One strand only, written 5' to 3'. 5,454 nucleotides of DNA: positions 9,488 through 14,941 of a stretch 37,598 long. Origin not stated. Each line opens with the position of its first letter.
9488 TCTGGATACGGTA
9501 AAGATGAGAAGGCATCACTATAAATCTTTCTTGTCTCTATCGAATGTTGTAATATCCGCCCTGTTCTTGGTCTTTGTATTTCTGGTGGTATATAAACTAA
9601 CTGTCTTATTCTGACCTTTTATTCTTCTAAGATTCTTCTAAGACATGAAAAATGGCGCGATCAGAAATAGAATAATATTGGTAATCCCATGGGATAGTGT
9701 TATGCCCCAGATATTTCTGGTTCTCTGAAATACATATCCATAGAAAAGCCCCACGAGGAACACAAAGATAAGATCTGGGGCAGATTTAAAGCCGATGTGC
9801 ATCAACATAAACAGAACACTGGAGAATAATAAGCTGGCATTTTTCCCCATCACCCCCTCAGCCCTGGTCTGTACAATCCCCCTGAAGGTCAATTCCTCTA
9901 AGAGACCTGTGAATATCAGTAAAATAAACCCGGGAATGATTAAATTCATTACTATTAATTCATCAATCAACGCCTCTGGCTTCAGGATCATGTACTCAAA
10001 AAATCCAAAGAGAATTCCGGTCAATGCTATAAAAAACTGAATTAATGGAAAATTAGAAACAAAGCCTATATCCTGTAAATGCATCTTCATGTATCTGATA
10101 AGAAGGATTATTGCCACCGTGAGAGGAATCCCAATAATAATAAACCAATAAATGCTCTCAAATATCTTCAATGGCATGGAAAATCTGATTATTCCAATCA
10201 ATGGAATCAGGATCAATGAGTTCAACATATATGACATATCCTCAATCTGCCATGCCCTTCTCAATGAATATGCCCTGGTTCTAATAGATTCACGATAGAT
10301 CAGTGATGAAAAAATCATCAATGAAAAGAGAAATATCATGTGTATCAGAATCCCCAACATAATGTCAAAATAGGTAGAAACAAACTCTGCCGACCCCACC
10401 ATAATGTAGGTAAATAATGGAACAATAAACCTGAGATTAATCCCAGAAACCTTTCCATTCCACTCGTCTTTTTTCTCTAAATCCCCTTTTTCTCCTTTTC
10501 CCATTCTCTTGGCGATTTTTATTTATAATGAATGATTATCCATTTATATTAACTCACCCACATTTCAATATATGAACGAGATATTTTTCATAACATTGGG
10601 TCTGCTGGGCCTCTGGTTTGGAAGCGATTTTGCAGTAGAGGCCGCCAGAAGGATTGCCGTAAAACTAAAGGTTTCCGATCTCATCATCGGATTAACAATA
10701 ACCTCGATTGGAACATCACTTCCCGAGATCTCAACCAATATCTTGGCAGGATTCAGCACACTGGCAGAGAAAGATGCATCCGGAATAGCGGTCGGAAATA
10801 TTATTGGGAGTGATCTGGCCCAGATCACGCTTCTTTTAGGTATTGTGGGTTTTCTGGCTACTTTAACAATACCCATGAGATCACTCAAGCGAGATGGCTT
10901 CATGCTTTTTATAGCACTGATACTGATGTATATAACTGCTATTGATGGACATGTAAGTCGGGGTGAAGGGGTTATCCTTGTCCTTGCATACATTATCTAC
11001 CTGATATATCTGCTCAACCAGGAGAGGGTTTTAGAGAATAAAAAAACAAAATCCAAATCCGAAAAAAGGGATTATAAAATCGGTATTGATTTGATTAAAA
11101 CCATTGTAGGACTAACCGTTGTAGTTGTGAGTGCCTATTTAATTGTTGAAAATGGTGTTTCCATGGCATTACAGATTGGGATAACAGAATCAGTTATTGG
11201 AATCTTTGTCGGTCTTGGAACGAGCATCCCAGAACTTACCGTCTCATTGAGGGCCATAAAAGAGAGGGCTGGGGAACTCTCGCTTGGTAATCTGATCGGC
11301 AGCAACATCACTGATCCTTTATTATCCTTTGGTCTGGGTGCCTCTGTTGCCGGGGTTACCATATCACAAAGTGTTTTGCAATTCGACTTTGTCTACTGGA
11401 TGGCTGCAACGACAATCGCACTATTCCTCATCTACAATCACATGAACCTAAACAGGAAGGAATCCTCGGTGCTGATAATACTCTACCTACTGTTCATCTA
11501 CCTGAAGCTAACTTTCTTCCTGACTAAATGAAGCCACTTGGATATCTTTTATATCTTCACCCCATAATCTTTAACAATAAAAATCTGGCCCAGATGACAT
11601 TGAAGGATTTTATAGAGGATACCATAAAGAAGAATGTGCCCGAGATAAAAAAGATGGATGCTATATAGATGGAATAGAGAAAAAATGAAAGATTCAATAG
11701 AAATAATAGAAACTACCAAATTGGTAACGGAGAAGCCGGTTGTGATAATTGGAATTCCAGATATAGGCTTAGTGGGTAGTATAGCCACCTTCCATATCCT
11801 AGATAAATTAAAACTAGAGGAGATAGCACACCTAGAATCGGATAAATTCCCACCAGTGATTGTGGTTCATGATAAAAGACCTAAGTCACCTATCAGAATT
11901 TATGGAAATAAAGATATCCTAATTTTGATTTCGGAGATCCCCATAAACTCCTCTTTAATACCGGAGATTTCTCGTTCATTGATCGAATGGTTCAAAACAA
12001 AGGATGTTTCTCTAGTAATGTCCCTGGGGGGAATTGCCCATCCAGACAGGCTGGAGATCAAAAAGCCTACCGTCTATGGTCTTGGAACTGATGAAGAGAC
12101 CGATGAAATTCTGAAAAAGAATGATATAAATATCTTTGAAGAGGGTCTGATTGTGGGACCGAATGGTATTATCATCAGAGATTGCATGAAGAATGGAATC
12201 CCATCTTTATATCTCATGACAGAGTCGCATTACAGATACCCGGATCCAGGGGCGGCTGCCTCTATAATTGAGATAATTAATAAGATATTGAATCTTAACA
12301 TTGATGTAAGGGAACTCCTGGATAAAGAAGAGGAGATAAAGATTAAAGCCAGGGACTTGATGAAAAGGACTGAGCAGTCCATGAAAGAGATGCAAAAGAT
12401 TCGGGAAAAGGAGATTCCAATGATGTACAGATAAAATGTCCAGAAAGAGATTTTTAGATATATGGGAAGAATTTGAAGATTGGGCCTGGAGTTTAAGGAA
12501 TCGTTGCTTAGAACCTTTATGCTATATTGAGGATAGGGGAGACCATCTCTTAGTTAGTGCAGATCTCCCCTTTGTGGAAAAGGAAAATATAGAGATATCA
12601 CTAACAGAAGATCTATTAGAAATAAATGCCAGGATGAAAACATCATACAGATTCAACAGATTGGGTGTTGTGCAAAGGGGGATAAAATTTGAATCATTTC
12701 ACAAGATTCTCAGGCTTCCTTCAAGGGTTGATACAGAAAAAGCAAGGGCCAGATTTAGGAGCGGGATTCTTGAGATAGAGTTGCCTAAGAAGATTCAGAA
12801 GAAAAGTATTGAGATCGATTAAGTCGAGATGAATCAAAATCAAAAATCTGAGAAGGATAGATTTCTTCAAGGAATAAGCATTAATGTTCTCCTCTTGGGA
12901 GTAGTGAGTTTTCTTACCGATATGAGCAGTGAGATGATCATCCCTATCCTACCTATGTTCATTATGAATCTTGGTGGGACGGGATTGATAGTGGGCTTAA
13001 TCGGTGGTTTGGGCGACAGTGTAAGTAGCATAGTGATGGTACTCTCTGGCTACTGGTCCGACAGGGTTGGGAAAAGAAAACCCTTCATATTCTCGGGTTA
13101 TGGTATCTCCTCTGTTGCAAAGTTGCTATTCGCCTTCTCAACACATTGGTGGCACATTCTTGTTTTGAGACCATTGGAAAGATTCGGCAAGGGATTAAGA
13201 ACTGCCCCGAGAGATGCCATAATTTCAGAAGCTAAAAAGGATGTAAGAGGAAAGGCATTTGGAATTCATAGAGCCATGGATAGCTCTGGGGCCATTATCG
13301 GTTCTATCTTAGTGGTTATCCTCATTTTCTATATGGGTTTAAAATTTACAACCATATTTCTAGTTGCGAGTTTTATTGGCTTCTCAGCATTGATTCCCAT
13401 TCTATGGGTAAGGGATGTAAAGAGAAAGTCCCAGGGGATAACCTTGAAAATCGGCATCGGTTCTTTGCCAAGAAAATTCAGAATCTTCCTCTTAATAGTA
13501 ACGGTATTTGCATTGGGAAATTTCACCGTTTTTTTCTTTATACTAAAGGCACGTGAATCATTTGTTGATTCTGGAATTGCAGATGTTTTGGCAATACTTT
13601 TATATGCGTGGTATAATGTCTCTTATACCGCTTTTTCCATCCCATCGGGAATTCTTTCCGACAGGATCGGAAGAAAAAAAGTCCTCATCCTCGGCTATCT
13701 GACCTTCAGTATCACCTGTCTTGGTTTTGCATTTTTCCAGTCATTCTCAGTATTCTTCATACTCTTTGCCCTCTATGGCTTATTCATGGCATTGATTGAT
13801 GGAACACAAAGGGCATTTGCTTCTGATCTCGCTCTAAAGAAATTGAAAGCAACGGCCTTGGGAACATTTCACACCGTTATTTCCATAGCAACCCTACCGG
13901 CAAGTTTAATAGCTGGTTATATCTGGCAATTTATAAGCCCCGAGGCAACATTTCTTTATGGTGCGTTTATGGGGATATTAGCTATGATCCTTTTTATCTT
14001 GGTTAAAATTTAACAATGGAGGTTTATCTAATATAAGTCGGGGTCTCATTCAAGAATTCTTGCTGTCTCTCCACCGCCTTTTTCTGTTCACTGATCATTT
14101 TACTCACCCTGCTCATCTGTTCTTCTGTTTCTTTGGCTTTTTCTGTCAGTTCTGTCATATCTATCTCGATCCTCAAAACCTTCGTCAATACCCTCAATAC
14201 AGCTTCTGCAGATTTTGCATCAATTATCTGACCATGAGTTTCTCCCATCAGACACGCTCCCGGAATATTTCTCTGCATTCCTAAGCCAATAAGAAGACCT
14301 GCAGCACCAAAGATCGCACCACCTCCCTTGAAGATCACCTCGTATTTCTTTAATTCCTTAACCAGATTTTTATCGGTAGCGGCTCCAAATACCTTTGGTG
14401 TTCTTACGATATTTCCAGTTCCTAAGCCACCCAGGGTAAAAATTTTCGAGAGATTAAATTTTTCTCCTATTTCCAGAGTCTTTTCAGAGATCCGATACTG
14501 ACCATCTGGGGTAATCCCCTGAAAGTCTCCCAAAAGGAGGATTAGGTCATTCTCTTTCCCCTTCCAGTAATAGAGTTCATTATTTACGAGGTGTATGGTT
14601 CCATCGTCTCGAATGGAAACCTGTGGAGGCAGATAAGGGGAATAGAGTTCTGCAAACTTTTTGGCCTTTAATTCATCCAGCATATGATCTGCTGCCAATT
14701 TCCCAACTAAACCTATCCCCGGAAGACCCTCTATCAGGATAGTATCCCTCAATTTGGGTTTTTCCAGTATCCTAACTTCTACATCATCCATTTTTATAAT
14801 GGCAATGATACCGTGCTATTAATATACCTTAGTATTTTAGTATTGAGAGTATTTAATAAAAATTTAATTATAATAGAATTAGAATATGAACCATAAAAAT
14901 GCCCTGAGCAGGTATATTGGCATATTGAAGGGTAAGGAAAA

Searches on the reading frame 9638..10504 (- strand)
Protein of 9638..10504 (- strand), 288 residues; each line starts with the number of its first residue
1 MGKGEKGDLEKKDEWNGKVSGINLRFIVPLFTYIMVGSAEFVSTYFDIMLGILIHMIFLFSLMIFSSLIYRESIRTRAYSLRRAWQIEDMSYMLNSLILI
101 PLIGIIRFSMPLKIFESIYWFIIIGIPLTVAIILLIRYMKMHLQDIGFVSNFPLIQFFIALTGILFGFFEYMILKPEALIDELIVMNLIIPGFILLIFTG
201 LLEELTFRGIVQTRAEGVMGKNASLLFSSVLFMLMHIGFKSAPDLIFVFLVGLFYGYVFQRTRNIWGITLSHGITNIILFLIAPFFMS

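Call 4: search_protein_families(library=pfam, proteins=[window:9638-10504:-], max_evalue=0.01)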
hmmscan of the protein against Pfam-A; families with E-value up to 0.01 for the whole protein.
window:9638-10504:- (288 aa): 1 family
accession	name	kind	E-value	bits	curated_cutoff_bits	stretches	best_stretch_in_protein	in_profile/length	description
PF02517.21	Rce1-like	-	2.5e-19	69.8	22.4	1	188-278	4-93/93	Type II CAAX prenyl endopeptidase Rce1-like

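Call 5: search_protein_families(library=ncbifam, proteins=[window:9638-10504:-], max_evalue=0.01)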
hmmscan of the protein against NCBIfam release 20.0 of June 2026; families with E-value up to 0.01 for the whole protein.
window:9638-10504:- (288 aa): 7 families
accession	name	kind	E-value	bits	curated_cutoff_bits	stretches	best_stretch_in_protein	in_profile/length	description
NF033192.3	CPBP_JDVT_MrtJ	equivalog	1e-10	42.1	75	1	193-280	2-96/98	JDVT-CTERM system glutamic-type intramembrane protease MrtJ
NF041647.1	ABC_perm_CPBP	equivalog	5.1e-09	35.4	435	1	147-283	500-634/636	ABC transporter permease subunit/CPBP intramembrane protease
NF040589.1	CPBP_Synerg_MrtS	equivalog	6.2e-09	36.3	130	1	184-278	72-162/170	Synerg-CTERM system glutamic-type intramembrane protease MrtS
NF040914.1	Mrt_core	domain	1.7e-08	34.4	100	1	196-283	8-105/108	myxosortase family intramembrane protease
NF040594.1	CPBP_fam_MrtC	equivalog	2.7e-06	27.3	195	1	195-278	121-214/221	myxosortase MrtC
NF040674.1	CPBP_fam_MrtP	equivalog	4.4e-06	26.4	250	1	193-286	250-353/354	myxosortase MrtP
TIGR03008.1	pepcterm_CAAX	equivalog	0.00053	19.9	81.05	1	221-281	157-211/222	CAAX prenyl protease-related protein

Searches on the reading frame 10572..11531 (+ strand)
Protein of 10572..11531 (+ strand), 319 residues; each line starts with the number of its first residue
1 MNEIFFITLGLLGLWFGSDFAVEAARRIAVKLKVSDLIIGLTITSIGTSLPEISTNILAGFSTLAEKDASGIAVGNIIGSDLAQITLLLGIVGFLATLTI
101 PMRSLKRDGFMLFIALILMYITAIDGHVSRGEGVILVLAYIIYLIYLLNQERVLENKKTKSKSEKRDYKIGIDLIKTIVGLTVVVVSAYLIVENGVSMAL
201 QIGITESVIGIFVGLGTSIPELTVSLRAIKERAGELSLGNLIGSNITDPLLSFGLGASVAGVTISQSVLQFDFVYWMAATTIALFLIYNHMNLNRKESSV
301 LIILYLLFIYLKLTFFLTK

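Call 16: search_protein_families(library=pfam, proteins=[window:10572-11531:+], max_evalue=0.001)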
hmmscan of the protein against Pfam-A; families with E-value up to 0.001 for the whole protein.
window:10572-11531:+ (319 aa): 1 family
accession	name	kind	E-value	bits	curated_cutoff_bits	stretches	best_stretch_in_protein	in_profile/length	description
PF01699.29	Na_Ca_ex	-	3.5e-48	163.8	24.9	2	4-148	3-150/151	Sodium/calcium exchanger protein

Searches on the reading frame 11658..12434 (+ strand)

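Call 16: search_protein_families(library=pfam, proteins=[window:11658-12434:+], max_evalue=0.001)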
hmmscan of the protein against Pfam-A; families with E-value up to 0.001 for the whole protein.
window:11658-12434:+ (258 aa): 1 family
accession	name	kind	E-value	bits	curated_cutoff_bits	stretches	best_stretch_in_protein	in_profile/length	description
PF09754.15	PAC2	-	1.1e-44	153.3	25.8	1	30-233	2-213/215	PAC2 family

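Call 95: search_protein_families(library=ncbifam, proteins=[window:11658-12434:+], max_evalue=0.00001)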
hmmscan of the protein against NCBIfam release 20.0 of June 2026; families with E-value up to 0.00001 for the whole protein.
window:11658-12434:+ (258 aa): 2 families
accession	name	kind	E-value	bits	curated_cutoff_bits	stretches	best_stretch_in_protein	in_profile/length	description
TIGR00161.1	TIGR00161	hypoth_equivalog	4.1e-51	173.9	199.25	1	13-255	4-237/239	proteasome assembly chaperone family protein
TIGR00162.1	TIGR00162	hypoth_equivalog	9.9e-23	80.8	200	1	23-247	17-249/260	proteasome assembly chaperone family protein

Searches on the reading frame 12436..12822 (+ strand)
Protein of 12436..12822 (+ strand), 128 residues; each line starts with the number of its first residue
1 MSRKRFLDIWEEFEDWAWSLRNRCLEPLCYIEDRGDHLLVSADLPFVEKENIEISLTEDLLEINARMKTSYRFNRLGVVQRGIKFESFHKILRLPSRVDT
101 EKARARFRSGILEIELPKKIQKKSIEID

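Call 16: search_protein_families(library=pfam, proteins=[window:12436-12822:+], max_evalue=0.001)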
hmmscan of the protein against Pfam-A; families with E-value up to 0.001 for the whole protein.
window:12436-12822:+ (128 aa): 2 families
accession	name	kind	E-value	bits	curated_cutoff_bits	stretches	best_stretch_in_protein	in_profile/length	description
PF00011.27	HSP20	-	7.5e-12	45.7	20.8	1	33-125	4-99/102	Hsp20/alpha crystallin family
PF17886.7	ArsA_HSP20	-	1.9e-07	31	22.5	1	36-115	2-62/63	HSP20-like domain found in ArsA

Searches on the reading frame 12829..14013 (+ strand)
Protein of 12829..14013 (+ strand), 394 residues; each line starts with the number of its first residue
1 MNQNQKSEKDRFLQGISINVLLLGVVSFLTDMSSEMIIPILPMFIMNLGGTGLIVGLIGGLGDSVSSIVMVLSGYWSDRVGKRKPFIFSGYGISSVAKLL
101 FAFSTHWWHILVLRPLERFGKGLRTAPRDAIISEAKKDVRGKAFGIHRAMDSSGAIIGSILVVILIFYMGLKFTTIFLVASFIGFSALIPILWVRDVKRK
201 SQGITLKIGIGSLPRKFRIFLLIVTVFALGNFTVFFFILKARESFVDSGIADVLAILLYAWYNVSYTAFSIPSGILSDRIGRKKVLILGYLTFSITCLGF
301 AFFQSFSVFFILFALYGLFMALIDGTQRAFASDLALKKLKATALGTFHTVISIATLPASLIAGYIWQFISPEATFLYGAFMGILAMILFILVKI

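Call 16: search_protein_families(library=pfam, proteins=[window:12829-14013:+], max_evalue=0.001)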
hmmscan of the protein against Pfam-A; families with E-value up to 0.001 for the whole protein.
window:12829-14013:+ (394 aa): 1 family
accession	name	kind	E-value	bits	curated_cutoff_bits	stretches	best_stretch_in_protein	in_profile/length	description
PF07690.21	MFS_1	-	5.8e-43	147.6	33.4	2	24-237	2-224/347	Major Facilitator Superfamily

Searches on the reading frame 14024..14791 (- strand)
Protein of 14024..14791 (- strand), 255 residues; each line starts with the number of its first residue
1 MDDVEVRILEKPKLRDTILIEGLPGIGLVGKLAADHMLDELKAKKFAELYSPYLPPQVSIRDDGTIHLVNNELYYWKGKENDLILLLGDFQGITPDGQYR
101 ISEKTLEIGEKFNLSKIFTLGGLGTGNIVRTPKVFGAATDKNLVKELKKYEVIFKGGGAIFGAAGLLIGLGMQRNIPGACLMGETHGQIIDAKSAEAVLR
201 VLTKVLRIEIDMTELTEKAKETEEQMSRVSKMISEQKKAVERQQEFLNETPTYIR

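Call 16: search_protein_families(library=pfam, proteins=[window:14024-14791:-], max_evalue=0.001)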
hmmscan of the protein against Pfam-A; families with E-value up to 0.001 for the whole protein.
window:14024-14791:- (255 aa): 1 family
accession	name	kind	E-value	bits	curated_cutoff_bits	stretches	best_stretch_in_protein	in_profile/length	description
PF09754.15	PAC2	-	1.2e-57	195.6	25.8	1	19-229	1-214/215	PAC2 family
